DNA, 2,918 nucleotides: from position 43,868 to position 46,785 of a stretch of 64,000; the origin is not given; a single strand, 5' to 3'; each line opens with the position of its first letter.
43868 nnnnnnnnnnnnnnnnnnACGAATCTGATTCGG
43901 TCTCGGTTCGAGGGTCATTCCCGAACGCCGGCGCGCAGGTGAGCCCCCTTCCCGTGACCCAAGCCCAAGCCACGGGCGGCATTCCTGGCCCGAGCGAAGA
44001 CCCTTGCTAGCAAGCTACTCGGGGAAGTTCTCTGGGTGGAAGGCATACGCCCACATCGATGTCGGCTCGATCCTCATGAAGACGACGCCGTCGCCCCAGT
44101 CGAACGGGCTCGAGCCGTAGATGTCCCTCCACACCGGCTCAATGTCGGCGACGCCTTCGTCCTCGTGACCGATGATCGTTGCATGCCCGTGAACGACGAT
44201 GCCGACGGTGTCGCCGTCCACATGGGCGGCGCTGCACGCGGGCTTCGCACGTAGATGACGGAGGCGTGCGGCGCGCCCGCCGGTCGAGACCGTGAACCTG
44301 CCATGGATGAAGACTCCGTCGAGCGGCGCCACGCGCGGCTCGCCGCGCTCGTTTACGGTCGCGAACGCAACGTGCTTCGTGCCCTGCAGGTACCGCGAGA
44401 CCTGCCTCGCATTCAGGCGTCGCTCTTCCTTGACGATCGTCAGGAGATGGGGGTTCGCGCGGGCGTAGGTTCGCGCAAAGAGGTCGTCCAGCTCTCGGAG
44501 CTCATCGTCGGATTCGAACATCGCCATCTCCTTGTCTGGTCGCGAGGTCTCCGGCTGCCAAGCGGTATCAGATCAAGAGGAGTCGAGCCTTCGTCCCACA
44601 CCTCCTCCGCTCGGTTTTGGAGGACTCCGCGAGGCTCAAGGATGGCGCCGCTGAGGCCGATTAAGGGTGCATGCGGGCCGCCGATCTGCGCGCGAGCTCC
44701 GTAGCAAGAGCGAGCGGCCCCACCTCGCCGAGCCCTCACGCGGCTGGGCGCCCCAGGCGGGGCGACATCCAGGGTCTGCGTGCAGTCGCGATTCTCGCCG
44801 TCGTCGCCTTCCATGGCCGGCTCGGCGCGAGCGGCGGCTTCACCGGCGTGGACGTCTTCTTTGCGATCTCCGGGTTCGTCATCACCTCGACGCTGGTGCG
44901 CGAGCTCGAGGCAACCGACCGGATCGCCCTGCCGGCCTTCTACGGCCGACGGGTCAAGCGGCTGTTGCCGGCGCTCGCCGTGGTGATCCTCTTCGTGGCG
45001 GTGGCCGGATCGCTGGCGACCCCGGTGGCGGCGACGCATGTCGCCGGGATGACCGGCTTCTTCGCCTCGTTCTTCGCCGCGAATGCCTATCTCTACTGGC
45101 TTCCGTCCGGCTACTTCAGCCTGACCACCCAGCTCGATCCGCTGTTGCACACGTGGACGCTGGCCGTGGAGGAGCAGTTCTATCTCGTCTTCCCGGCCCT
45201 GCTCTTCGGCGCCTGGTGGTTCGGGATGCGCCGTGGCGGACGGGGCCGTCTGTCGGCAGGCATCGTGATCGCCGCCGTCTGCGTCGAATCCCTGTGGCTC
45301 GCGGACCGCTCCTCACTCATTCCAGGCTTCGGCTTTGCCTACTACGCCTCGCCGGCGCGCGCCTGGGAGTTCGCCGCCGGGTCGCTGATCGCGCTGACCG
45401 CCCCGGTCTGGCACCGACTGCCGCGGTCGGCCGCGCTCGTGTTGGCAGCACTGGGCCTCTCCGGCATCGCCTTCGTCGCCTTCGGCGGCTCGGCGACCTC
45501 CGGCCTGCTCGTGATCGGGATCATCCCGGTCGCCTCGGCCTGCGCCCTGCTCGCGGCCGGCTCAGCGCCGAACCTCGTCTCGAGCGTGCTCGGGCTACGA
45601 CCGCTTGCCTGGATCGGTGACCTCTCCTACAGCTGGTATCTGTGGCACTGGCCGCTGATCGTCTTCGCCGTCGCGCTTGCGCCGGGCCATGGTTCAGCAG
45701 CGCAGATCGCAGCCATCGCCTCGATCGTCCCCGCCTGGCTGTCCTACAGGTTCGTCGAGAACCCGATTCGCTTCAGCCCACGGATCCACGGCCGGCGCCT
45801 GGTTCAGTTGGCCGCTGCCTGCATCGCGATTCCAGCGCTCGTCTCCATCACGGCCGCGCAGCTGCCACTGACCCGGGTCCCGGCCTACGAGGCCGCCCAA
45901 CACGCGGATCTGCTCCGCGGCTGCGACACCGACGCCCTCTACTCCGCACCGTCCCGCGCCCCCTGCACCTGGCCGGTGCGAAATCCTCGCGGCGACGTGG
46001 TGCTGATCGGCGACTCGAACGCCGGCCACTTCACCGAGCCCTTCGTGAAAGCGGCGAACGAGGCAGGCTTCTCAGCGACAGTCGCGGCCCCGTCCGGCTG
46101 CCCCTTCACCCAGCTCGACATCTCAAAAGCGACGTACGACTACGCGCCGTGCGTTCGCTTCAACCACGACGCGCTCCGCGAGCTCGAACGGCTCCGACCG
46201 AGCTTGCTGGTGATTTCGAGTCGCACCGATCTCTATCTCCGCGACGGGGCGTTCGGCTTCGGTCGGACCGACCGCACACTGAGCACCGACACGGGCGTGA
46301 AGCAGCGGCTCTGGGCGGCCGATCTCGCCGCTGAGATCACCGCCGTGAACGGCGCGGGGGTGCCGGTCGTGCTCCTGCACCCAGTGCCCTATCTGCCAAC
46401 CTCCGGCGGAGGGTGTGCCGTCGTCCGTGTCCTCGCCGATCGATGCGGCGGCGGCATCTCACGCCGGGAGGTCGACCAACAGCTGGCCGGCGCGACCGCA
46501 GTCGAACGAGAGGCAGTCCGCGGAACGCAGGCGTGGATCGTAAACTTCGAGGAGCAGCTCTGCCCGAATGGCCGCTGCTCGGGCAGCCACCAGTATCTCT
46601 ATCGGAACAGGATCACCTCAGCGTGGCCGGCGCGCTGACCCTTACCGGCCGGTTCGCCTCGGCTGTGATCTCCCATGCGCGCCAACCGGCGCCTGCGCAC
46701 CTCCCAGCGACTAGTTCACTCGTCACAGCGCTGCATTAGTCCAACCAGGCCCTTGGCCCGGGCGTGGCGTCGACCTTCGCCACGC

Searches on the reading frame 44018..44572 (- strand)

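Call 66: search_protein_families(library=pfam, max_evalue=0.00001, proteins=[window:44018-44572:-])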
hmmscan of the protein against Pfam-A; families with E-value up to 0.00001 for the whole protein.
window:44018-44572:- (185 aa): 1 family
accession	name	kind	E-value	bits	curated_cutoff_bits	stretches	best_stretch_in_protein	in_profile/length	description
PF01243.27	PNPOx_N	-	1.4e-07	32.4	28.1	1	58-152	5-94/120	Pyridoxamine 5'-phosphate oxidase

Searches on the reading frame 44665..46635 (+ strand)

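Call 66: search_protein_families(library=pfam, max_evalue=0.00001, proteins=[window:44665-46635:+])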
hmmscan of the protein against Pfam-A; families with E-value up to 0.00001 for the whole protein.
window:44665-46635:+ (657 aa): 2 families
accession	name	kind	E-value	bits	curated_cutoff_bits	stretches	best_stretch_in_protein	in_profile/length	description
PF01757.29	Acyl_transf_3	-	8.2e-26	91.3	31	1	34-345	3-303/326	Acyltransferase domain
PF19040.6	SGNH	-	3.3e-23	83.1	27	1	432-648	12-230/248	SGNH domain (fused to AT3 domains)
